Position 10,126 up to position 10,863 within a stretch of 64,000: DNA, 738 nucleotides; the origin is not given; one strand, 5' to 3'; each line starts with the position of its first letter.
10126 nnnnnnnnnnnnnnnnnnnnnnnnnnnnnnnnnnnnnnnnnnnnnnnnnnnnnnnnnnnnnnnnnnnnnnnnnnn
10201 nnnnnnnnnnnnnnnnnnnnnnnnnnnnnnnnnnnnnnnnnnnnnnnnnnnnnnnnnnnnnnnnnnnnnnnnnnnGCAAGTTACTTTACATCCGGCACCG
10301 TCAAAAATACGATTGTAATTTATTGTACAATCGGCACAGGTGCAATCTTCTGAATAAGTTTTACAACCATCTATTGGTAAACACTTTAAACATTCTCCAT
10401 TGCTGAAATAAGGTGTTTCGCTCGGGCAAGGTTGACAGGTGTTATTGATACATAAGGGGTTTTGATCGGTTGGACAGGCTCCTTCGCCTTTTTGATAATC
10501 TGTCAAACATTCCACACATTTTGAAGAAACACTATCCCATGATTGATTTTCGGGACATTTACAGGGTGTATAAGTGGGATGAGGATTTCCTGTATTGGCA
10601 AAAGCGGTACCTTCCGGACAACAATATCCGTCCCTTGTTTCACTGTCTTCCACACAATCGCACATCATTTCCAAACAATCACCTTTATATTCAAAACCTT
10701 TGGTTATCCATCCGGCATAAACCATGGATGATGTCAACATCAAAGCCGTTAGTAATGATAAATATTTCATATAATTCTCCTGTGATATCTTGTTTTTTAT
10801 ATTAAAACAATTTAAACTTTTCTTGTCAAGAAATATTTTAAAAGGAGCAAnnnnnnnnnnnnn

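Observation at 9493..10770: Sec-secreted tandem C-type-lectin-like, Cys-rich protein; five-member eukaryote-like cysteine-rich family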

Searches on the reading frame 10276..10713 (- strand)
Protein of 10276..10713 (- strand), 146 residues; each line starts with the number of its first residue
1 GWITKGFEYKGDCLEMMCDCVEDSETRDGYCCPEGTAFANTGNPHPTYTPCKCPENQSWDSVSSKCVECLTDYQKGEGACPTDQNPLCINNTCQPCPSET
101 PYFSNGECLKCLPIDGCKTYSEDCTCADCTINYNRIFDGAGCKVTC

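Call 56: predict_structure(alignment_id=A3)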
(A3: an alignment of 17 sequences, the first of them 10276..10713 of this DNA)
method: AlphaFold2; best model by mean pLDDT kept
length: 146 residues; sequences in the alignment: 17
mean_pLDDT: 53.9   pTM: 0.44
mean pLDDT of the five models: 53.9, 51.7, 50.9, 46.9, 40.5
residues with pLDDT >= 90: 0; 70-90: 39; 50-70: 36; < 50: 71
segments of 3 or more residues with pLDDT < 50: 1-19, 76-78, 98-146
pLDDT, mean of each block of 10 residues (from residue 1): 42 46 57 77 77 84 79 53 63 57 38 33 32 31 30
secondary structure, 60 per line:
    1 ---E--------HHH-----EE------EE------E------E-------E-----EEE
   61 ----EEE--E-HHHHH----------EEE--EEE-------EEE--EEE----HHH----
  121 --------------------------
elements in order: E58-60 E65-67 H72-76 E87-89 E92-94 E102-104 E107-109
